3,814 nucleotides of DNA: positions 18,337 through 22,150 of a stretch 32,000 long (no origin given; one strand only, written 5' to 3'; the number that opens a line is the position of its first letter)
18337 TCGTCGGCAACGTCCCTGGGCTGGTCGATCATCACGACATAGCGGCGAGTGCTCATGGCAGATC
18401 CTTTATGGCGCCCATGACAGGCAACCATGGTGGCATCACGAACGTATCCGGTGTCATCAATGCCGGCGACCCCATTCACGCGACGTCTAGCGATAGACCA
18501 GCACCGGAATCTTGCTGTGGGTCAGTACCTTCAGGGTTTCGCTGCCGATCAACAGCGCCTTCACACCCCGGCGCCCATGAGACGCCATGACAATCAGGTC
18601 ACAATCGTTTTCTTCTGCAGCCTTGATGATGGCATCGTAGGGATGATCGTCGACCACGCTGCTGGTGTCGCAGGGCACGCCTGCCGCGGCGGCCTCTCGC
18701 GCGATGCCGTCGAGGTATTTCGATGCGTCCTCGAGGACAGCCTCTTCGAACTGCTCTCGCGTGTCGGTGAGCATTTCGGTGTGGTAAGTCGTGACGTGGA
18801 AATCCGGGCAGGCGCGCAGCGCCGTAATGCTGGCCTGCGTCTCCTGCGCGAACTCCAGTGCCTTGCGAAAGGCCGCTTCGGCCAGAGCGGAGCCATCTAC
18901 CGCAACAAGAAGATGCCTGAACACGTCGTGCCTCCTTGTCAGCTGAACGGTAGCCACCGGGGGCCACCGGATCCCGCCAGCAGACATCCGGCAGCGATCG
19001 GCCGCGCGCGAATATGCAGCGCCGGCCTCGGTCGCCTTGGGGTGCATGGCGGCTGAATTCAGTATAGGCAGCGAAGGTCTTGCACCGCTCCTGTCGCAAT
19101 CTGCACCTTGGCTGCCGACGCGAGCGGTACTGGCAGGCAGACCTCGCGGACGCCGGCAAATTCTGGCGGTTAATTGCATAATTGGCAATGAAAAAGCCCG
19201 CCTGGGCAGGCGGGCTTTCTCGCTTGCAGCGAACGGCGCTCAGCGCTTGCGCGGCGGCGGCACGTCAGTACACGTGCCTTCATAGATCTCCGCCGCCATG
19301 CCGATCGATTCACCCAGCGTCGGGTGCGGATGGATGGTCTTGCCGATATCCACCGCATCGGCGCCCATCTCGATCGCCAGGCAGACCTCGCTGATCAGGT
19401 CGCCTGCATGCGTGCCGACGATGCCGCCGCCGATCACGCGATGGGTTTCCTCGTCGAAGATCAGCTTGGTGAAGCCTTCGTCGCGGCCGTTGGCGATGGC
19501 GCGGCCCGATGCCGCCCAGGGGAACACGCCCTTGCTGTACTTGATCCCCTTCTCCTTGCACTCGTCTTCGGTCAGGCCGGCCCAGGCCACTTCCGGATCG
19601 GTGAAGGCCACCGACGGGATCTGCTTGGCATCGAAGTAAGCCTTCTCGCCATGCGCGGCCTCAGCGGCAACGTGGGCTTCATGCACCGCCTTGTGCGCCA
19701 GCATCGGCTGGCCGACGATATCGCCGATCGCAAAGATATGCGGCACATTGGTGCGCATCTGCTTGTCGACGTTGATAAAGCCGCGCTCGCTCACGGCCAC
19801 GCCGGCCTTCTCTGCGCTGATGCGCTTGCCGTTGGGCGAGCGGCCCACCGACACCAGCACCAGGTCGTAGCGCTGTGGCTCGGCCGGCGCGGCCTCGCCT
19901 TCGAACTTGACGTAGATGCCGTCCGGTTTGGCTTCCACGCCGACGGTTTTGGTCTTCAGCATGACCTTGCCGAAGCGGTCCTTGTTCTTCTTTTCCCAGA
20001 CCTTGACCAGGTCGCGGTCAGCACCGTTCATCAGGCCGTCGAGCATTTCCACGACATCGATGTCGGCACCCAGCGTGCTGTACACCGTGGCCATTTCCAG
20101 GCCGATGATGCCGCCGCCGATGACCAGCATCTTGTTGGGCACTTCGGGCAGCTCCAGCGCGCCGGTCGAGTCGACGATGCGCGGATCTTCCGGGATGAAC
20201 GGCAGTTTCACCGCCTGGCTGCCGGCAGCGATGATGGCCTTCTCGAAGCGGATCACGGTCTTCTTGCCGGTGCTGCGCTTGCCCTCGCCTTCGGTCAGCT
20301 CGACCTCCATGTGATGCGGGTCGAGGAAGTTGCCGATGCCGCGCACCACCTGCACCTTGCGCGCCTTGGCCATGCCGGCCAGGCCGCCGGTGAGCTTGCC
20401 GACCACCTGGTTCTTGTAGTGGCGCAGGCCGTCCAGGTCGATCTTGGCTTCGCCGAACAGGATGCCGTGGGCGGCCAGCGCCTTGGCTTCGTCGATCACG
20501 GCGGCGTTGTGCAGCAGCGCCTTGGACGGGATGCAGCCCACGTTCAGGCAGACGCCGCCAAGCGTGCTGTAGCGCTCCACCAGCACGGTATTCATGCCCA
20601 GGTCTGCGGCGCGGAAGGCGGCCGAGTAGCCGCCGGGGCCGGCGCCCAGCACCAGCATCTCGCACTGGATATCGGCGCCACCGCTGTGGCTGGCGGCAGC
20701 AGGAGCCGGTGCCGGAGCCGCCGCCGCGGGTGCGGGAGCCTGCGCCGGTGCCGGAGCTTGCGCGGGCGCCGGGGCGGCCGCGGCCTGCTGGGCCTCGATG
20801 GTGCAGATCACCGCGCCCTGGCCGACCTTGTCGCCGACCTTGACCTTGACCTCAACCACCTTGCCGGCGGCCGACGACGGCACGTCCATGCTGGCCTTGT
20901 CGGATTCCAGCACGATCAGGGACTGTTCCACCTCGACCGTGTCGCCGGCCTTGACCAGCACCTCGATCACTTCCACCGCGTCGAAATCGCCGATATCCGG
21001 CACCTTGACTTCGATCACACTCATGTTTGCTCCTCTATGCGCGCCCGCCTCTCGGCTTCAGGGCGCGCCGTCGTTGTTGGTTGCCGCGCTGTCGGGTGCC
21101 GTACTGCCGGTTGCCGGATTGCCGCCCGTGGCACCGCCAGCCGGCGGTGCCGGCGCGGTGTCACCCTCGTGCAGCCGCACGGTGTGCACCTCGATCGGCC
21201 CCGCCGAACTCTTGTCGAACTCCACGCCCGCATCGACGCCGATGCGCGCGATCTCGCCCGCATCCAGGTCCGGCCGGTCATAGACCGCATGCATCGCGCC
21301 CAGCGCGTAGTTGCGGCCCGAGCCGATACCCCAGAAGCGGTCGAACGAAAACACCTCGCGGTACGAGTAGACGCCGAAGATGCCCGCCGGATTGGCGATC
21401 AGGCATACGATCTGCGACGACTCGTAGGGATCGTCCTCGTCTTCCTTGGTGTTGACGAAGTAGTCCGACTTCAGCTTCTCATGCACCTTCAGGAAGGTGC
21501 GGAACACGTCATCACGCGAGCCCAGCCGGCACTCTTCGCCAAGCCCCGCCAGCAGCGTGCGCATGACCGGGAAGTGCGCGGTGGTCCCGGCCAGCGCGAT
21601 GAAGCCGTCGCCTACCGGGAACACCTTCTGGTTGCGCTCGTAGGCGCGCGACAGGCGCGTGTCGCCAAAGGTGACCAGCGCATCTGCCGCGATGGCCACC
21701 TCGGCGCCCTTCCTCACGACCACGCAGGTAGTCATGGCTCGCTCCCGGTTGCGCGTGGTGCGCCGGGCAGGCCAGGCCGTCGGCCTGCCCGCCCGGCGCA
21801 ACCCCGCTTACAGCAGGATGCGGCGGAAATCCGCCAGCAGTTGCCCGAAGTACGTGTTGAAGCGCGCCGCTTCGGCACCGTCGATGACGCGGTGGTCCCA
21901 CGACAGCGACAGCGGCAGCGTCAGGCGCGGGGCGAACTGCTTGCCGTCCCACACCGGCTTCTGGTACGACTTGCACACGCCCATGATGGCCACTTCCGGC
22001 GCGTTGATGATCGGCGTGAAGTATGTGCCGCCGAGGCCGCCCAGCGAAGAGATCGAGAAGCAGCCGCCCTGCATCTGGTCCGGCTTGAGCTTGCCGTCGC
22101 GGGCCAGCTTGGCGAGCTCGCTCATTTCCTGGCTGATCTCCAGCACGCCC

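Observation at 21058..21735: HslV/proteasome-beta-like Ntn hydrolase between the E2 and E3 genes, with no unfoldase partner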

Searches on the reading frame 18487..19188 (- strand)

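Call 41: search_protein_families(library=pfam, proteins=[window:18487-19188:-], max_evalue=0.0001)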
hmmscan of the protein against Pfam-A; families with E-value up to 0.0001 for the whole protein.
window:18487-19188:- (233 aa): 1 family
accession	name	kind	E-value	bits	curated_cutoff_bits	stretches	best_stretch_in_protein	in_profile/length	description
PF00582.32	Usp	-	1.2e-33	117.1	24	1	90-233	2-141/141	Universal stress protein family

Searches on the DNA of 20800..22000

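Call 64: search_rna_families(source=window, start=20800, end=22000, threshold=evalue, max_evalue=1)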
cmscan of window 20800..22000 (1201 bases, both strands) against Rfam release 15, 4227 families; matches with E-value up to 1: 3.
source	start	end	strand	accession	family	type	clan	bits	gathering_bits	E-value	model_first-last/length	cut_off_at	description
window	21735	21812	-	RF01698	Chloroflexi-1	Gene; sRNA;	-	22.3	80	0.083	1-84/84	no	Chloroflexi-1 RNA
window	21747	21836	+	RF01698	Chloroflexi-1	Gene; sRNA;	-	21.3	80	0.15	1-84/84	no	Chloroflexi-1 RNA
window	21748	21802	-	RF00232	Spi-1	Cis-reg;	-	18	40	0.94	1-168/168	no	Spi-1 (PU.1) 5' UTR regulatory element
